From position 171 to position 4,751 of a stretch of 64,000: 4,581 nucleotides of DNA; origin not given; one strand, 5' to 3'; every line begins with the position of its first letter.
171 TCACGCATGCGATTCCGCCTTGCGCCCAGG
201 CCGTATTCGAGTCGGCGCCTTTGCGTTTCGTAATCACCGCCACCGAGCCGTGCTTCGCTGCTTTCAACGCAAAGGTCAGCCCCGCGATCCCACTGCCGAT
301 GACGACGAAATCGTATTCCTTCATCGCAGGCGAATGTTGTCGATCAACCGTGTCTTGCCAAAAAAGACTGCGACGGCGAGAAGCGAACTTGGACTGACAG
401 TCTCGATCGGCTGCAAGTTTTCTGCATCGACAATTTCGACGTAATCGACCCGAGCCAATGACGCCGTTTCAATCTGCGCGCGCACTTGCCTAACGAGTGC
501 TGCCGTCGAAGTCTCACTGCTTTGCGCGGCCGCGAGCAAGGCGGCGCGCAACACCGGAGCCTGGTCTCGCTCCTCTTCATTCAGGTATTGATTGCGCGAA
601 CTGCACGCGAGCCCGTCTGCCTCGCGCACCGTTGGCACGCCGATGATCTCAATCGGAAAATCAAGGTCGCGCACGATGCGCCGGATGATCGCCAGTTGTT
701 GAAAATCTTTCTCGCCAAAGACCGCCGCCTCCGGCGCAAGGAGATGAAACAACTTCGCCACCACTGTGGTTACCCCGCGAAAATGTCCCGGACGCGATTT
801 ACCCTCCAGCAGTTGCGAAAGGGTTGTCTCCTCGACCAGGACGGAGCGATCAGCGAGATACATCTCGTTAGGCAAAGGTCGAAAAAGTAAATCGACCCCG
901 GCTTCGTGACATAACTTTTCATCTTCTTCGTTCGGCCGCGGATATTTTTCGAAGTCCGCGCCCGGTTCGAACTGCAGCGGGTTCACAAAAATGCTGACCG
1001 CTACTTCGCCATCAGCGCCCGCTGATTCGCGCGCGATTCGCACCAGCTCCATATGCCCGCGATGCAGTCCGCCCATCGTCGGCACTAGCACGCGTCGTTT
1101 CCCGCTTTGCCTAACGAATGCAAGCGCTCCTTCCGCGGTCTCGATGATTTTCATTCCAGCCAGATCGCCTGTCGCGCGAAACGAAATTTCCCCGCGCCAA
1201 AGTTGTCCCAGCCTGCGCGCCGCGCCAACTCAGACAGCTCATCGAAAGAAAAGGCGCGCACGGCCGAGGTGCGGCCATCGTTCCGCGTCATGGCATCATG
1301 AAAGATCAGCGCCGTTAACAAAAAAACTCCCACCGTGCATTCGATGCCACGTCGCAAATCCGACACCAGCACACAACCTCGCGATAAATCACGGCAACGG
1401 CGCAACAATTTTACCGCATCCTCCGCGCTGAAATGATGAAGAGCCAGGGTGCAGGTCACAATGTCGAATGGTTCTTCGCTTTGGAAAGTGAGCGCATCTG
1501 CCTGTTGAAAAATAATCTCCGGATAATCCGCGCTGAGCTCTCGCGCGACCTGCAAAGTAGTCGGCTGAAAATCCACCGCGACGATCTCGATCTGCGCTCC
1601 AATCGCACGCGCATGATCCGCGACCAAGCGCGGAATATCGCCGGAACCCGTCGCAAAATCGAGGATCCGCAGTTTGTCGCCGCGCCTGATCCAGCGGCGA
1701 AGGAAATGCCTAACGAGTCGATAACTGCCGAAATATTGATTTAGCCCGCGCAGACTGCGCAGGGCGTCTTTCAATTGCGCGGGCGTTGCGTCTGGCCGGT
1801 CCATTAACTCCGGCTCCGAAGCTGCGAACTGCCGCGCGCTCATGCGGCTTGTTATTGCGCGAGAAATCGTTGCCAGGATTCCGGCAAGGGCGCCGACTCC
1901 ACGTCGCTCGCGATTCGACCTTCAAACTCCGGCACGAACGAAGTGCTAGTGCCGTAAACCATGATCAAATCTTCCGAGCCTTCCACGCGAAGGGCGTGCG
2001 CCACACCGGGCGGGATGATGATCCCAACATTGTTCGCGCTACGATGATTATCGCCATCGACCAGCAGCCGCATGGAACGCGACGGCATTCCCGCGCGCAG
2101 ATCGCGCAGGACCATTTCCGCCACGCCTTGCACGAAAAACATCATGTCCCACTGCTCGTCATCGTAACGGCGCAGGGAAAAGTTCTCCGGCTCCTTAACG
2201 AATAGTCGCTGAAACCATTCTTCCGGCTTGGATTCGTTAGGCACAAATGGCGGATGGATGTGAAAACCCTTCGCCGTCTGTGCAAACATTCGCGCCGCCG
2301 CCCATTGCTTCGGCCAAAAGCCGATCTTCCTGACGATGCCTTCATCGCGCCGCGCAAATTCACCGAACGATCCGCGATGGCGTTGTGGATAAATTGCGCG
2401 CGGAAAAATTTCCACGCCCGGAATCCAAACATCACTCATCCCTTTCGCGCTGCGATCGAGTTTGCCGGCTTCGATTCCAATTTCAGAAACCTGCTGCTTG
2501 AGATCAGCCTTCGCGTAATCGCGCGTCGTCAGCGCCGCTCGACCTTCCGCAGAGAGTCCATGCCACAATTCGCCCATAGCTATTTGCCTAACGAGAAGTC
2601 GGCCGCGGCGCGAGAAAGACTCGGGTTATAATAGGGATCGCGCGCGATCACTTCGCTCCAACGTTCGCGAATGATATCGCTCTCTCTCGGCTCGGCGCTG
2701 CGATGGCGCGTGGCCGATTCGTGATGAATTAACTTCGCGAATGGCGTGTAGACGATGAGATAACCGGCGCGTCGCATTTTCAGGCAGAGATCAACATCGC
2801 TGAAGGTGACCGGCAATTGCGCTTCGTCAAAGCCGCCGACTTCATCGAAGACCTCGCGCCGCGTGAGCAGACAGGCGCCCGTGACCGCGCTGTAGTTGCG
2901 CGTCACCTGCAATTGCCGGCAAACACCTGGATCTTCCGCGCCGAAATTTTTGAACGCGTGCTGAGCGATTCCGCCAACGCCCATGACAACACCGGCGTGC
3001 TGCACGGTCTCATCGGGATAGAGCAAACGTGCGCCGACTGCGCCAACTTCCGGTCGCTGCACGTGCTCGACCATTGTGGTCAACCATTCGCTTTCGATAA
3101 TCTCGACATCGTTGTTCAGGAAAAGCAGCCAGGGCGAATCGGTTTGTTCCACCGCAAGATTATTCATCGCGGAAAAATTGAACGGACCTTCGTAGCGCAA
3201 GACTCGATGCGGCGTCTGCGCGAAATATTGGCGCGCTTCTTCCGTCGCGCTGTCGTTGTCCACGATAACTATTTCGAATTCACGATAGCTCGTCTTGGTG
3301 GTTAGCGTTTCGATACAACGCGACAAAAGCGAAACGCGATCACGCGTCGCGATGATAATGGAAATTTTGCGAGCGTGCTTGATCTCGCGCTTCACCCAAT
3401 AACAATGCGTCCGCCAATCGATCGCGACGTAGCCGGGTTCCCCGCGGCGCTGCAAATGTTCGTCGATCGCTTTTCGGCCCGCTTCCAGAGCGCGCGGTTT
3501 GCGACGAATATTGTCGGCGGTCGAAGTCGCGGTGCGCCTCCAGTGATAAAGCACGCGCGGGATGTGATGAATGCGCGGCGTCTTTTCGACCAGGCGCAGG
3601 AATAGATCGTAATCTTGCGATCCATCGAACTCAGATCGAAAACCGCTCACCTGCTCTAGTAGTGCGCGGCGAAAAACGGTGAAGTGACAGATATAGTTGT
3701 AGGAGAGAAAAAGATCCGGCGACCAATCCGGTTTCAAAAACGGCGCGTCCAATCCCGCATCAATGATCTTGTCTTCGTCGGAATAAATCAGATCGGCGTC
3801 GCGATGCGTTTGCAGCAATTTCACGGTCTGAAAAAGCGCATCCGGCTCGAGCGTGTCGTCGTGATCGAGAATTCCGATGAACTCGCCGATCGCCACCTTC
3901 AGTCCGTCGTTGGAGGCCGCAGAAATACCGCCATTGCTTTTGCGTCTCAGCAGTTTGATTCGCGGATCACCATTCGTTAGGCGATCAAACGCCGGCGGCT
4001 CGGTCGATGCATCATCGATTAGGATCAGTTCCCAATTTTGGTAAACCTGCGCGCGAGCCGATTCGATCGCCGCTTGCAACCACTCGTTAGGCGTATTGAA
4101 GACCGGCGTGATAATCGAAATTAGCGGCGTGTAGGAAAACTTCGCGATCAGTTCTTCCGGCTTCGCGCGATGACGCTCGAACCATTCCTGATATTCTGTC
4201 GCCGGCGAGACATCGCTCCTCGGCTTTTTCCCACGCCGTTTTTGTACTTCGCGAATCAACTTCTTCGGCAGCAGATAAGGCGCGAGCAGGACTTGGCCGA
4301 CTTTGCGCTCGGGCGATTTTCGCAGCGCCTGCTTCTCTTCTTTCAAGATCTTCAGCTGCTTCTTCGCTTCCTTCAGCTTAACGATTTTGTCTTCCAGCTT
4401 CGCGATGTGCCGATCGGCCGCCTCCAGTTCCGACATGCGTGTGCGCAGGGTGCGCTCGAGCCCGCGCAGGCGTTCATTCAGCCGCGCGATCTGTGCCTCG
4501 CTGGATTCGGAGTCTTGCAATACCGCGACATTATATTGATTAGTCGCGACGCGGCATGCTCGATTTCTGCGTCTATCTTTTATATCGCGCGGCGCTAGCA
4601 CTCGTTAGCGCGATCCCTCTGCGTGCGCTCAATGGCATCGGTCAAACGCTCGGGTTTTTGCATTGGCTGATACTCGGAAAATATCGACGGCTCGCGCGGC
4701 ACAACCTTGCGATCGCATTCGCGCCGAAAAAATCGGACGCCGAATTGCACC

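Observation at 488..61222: Hyper-abundant non-palindromic genomic word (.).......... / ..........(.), uptake-signal-like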

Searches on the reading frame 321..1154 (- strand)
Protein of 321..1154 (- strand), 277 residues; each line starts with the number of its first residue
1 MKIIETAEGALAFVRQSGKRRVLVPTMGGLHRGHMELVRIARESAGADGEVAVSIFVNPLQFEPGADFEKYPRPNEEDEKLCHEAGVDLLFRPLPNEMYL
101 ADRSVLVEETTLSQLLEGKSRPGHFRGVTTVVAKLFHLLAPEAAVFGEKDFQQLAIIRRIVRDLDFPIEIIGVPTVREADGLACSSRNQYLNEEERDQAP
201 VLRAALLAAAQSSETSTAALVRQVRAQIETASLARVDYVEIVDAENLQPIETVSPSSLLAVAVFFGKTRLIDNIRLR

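Call 26: search_protein_families(library=pfam, proteins=[window:321-1154:-])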
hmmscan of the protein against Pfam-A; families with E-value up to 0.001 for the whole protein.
window:321-1154:- (277 aa): 1 family
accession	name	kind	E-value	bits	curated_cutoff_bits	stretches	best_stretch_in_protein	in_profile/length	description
PF02569.21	Pantoate_ligase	-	2.3e-97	325.8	20.7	1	9-274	11-267/268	Pantoate-beta-alanine ligase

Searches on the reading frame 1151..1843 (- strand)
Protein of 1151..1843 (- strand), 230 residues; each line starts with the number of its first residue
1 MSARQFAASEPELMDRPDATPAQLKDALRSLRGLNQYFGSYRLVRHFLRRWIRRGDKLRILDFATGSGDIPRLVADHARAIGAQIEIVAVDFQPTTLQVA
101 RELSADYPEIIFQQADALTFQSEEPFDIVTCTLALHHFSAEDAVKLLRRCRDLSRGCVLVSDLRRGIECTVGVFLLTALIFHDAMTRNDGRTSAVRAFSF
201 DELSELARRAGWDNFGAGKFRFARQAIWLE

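Call 26: search_protein_families(library=pfam, proteins=[window:1151-1843:-])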
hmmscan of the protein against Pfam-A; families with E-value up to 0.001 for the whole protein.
window:1151-1843:- (230 aa): 6 families
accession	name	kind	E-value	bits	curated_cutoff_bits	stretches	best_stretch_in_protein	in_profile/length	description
PF13649.12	Methyltransf_25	-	1.9e-14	54.5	27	1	60-153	1-92/97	Methyltransferase domain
PF13847.12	Methyltransf_31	-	8.7e-12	45.4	27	1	56-144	3-93/145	Methyltransferase domain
PF08241.18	Methyltransf_11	-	2.4e-10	41.3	21.2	1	61-152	1-85/95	Methyltransferase domain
PF08242.18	Methyltransf_12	-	2.8e-10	41.2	30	1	61-153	1-91/98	Methyltransferase domain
PF01209.24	Ubie_methyltran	-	1.7e-07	31.3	20.1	1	38-149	29-138/233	ubiE/COQ5 methyltransferase family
PF13489.12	Methyltransf_23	-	2.6e-06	27.7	27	1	44-213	10-160/164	Methyltransferase domain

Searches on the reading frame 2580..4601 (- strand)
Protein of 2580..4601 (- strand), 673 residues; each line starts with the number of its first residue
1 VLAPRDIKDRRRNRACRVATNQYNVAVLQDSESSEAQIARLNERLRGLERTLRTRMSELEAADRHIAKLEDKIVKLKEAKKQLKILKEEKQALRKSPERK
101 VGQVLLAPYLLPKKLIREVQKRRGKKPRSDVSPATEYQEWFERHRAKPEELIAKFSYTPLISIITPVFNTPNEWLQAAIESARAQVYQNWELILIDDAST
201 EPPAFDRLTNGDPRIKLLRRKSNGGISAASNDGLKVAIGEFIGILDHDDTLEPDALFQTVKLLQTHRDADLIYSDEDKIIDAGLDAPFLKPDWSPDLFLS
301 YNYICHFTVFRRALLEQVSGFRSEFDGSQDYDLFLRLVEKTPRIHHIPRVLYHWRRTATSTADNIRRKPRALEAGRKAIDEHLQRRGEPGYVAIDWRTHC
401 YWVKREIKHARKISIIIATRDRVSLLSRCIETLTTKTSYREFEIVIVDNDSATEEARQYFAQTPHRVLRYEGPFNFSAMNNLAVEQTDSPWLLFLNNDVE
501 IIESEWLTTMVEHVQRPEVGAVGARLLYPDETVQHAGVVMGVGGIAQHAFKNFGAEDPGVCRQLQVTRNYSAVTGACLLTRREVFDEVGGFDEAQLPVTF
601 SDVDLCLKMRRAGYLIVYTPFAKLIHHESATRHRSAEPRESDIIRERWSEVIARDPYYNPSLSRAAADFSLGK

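Call 26: search_protein_families(library=pfam, proteins=[window:2580-4601:-])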
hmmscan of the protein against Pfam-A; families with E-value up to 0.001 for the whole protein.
window:2580-4601:- (673 aa): 6 families
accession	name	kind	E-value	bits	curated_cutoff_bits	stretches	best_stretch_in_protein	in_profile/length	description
PF00535.33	Glycos_transf_2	-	3.2e-43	148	23.3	2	162-314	1-163/168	Glycosyl transferase family 2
PF13641.12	Glyco_tranf_2_3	-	1.1e-20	75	27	1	413-649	3-228/230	Glycosyltransferase like family 2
PF10111.15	Glyco_tranf_2_2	-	8.1e-17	62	27.3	1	162-355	1-218/276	Glycosyltransferase like family 2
PF13632.12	Glyco_trans_2_3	-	7.7e-12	45.9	27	1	532-631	30-127/198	Glycosyl transferase family group 2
PF13712.12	Glyco_tranf_2_5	-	1.9e-07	31.4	27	1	480-630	45-192/210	Glycosyltransferase like family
PF13506.12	Glyco_transf_21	-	1.2e-05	25.2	21.7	1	483-592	25-121/174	Glycosyl transferase family 21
